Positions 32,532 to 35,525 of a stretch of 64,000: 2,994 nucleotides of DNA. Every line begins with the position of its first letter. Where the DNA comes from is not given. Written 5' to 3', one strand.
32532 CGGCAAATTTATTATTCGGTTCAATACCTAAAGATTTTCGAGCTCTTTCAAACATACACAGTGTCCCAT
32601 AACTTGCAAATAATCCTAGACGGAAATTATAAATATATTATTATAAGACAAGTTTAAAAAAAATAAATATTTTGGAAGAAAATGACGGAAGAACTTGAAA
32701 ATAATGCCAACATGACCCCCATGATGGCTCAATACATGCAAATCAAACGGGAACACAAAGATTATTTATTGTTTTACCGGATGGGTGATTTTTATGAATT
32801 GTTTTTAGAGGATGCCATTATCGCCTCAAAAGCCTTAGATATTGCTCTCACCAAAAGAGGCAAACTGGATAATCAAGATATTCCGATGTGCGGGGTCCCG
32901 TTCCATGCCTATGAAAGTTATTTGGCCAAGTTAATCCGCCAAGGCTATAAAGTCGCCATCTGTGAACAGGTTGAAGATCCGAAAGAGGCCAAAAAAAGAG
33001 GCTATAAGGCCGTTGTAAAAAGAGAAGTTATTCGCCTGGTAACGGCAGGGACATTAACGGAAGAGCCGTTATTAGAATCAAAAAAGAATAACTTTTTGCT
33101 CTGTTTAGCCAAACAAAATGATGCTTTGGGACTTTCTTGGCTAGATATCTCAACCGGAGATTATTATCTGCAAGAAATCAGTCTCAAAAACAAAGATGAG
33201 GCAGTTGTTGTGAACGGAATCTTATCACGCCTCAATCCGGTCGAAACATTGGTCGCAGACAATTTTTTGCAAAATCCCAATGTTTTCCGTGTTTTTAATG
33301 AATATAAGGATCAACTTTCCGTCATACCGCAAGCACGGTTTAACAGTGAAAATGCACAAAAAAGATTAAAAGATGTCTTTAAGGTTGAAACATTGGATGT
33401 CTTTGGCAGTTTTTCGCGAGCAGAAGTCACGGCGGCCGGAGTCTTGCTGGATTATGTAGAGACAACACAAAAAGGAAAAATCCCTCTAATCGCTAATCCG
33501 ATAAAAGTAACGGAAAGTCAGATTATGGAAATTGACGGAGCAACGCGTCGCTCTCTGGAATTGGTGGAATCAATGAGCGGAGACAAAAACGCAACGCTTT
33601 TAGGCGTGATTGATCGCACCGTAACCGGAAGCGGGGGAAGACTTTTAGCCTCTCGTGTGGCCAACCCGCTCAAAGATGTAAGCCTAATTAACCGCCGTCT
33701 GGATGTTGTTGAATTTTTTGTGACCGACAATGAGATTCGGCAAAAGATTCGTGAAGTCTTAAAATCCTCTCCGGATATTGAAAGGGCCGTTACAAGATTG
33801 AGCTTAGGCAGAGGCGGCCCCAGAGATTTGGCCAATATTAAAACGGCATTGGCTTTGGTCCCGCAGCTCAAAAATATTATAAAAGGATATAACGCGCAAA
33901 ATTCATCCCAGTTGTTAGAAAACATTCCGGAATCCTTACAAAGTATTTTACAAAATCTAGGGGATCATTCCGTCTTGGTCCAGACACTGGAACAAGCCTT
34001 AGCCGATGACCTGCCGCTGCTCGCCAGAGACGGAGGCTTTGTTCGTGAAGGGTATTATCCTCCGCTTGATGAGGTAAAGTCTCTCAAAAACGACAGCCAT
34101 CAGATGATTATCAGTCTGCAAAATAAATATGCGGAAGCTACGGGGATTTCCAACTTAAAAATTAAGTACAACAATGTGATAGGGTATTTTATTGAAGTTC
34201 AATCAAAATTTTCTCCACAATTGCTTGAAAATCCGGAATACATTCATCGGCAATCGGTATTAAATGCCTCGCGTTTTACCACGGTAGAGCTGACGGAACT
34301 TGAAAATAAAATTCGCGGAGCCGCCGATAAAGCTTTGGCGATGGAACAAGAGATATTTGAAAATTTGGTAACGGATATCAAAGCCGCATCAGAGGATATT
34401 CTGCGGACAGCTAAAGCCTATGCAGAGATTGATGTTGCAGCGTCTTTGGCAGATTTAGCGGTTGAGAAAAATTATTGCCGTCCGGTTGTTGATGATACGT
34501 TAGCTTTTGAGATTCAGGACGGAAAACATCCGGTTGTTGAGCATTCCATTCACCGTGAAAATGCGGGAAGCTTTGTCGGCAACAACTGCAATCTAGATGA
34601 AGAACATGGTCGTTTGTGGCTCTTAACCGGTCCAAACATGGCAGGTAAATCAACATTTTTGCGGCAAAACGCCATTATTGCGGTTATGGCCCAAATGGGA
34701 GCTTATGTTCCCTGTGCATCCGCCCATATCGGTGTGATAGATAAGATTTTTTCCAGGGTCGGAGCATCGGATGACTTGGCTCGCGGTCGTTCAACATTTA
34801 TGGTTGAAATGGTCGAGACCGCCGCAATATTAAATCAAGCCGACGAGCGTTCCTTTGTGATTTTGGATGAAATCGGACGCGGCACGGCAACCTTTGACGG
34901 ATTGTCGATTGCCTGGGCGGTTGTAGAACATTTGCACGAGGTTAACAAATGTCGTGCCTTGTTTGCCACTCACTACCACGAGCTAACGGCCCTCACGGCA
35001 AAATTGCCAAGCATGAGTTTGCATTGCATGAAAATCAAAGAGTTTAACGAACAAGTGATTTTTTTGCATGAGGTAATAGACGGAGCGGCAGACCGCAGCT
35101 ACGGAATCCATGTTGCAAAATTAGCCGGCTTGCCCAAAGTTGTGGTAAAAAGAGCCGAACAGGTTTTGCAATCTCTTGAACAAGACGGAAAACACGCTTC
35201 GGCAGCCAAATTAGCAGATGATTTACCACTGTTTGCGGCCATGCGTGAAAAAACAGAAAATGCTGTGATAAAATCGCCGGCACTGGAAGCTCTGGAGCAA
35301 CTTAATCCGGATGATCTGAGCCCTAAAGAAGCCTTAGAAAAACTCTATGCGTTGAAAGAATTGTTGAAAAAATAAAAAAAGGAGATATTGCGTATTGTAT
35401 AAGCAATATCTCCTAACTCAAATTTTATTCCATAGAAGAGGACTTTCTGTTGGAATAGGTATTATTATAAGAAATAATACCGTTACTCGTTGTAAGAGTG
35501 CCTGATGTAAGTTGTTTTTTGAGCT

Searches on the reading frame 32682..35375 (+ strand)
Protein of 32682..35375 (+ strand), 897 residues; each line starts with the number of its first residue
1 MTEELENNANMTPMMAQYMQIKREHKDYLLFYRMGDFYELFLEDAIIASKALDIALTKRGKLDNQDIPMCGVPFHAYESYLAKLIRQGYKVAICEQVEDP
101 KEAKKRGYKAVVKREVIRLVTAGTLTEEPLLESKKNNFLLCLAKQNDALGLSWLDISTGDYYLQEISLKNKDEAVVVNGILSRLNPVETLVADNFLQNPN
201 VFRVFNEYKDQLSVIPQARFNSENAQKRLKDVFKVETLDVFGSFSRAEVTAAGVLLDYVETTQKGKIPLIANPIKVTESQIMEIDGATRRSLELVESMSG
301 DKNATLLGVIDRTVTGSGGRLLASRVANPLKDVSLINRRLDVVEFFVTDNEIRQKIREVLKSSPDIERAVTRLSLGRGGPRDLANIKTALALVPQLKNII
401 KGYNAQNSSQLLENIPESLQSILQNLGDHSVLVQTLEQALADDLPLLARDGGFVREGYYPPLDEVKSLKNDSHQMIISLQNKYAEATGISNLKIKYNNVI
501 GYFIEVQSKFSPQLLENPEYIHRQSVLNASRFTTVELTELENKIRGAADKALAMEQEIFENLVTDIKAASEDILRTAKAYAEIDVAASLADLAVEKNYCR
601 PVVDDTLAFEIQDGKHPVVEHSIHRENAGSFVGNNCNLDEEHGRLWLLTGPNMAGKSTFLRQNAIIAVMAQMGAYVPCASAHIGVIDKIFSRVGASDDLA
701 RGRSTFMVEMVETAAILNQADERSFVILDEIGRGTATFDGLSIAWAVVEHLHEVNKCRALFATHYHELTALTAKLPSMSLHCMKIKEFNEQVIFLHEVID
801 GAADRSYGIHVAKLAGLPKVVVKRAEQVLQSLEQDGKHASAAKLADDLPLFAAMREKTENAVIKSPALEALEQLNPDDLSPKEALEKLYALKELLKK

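Call 21: search_protein_families(library=pfam, proteins=[window:32682-35375:+], max_evalue=0.001)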
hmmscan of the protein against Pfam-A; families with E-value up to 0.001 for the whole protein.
window:32682-35375:+ (897 aa): 5 families
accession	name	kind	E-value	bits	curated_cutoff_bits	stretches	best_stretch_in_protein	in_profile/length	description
PF00488.27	MutS_V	-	4.2e-85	284.9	30.2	1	646-833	1-188/188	MutS domain V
PF05192.23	MutS_III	-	1.3e-48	166.4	34.1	1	287-590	1-194/194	MutS domain III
PF01624.25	MutS_I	-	3.3e-43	146.9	20.6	1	12-128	1-112/113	MutS domain I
PF05190.23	MutS_IV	-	2.7e-20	72.9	22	1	457-549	1-91/92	MutS family domain IV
PF05188.22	MutS_II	-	6.9e-19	69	25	1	137-270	1-132/133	MutS domain II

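Call 24: find_related_loci(query=window:32682-35372:+, collection=genome_contigs, flank=10000)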
Query window:32682-35372:+ (897 aa) in genome_contigs; peptide patterns used: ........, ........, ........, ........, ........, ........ (x = any residue, [..] = any of these).
600 stretches matched a pattern (row limit reached: there are more); 598 encode a relative of the query (tblastn E <= 1e-3); the best 80 are kept; 80 distinct loci.
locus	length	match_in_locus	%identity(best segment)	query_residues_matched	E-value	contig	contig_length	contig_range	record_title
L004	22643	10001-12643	75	6-894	0e+0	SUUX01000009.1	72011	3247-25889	MAG: Alphaproteobacteria bacterium isolate SIG57 NODE_9029_length_72011_cov_6.724306, whole genome shotgun sequence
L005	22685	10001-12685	70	6-897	0e+0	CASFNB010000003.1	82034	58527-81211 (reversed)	uncultured proteobacterium isolate A1_L3_371371_idba_bin.16 genome assembly, contig: A1_L3_371371_idba_bin.16.fa_scaffol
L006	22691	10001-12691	69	2-897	0e+0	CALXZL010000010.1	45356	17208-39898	MAG: uncultured Alphaproteobacteria bacterium isolate BRZ_FT__bin57 genome assembly, contig: BRZ_FT__NODE_1258_length_45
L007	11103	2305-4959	70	10-895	0e+0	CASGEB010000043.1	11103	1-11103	uncultured proteobacterium isolate T5_L3_314314_idba_bin.18 genome assembly, contig: T5_L3_314314_idba_bin.18.fa_scaffol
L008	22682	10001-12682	66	1-895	0e+0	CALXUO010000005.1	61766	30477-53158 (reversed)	MAG: uncultured Alphaproteobacteria bacterium isolate E20__bin257 genome assembly, contig: E20__k127_7223498, whole geno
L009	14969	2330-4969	62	11-894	0e+0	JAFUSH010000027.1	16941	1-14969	MAG: Alphaproteobacteria bacterium isolate RGIG4780 Roe_deer_Reticulum-3__c891, whole genome shotgun sequence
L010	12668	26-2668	61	11-897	0e+0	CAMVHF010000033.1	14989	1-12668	MAG TPA_asm: uncultured Alphaproteobacteria bacterium isolate SRR8387716_bin.37_metaWRAP_v1.3_MAG genome assembly, conti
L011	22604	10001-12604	56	12-894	0e+0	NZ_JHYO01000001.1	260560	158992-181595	Terasakiella pusilla DSM 6293 Q397DRAFT_scaffold00001.1_C, whole genome shotgun sequence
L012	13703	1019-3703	57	9-896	0e+0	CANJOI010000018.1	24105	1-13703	MAG: Candidatus Marinimicrobia bacterium isolate RH-23may17-709 genome assembly, contig: RH-23may17-C15062, whole genome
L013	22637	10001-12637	56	11-892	0e+0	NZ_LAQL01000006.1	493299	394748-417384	Kiloniella spongiae strain MEBiC09566 contig6, whole genome shotgun sequence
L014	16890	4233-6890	57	8-896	0e+0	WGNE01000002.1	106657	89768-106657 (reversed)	MAG: Alphaproteobacteria bacterium isolate RI_263 c_000000146083, whole genome shotgun sequence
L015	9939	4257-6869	54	9-895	0e+0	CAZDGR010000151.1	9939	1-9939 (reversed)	MAG TPA_asm: uncultured Rhizobium sp. isolate SRP150892_co1_281 genome assembly, contig: NODE_7129_length_9939_cov_6.807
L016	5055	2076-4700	55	7-895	0e+0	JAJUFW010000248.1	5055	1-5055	MAG: Alphaproteobacteria bacterium isolate bin21 k141_311588_length_5055_cov_12.9908, whole genome shotgun sequence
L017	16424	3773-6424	55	12-896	0e+0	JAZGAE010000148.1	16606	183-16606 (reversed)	MAG: Alphaproteobacteria bacterium isolate SCS1bin.19 SCS1bin.19_148, whole genome shotgun sequence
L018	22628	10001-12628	54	10-897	0e+0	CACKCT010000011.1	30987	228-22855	Rhodospirillaceae bacterium isolate AG-453-I07 genome assembly, contig: AG-453-I07_NODE_11, whole genome shotgun sequenc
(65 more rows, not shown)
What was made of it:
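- Tried and rejected: I used the second scan on MutS to identify the organism (call 24).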
